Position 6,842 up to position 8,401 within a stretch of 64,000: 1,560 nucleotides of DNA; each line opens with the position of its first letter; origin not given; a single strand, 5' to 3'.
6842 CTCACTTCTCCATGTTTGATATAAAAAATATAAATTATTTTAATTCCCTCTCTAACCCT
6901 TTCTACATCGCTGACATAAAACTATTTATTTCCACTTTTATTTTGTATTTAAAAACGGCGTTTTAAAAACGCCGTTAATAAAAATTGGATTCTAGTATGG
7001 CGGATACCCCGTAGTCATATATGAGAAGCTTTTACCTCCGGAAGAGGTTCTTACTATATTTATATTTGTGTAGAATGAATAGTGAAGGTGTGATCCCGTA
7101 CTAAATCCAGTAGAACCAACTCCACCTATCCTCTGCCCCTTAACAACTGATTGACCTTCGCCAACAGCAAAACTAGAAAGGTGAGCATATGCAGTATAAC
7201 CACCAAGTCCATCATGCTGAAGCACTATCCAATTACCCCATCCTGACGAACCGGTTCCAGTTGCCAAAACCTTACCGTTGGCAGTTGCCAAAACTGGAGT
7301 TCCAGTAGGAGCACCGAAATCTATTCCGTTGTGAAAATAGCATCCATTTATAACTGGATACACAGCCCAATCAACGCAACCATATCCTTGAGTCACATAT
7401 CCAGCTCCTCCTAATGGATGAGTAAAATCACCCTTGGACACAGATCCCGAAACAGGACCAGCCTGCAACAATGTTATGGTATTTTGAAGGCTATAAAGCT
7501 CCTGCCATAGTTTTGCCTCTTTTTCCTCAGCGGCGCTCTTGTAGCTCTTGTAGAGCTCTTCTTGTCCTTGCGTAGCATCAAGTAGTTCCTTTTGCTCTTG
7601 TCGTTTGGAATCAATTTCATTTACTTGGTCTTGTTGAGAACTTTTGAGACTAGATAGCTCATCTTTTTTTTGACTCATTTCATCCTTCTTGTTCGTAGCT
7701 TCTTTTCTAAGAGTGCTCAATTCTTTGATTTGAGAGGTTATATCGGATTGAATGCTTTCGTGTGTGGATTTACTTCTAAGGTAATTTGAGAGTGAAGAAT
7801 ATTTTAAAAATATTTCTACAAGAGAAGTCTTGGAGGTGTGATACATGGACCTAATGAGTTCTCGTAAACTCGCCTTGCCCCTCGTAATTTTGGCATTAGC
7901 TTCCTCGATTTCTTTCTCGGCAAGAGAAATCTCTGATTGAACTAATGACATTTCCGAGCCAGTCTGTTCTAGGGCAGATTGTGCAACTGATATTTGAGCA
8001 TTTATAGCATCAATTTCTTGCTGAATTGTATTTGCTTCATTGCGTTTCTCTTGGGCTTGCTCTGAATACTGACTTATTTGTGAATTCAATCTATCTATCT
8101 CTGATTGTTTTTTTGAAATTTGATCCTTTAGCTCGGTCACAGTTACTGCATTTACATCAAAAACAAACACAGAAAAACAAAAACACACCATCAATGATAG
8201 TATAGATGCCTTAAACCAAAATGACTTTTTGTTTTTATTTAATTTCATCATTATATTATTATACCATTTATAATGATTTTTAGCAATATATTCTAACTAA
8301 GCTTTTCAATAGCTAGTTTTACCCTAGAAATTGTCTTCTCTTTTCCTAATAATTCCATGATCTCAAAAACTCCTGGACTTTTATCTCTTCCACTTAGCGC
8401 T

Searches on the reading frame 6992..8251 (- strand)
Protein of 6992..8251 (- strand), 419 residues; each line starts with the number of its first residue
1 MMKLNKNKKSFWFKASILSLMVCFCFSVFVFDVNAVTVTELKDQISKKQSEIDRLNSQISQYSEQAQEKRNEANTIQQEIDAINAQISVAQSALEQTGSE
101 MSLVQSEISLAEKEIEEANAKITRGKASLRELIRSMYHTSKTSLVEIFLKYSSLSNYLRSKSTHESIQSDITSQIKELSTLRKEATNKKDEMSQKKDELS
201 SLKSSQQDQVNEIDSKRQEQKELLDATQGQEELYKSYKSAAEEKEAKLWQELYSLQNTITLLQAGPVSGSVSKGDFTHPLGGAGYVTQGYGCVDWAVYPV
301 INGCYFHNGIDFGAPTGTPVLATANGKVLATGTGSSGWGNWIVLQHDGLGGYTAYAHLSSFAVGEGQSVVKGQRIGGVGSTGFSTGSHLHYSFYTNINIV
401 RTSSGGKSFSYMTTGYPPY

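Call 58: search_protein_families(library=pfam, proteins=[window:6992-8251:-], max_evalue=0.0001)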
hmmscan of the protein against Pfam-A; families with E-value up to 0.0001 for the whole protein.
window:6992-8251:- (419 aa): 2 families
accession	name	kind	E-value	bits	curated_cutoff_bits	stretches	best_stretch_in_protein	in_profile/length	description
PF01551.29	Peptidase_M23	-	1.2e-28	99.5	28.7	1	306-396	2-90/96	Peptidase family M23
PF14932.11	HAUS-augmin3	-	1.1e-05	25.5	29.4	1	44-161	67-184/260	HAUS augmin-like complex subunit 3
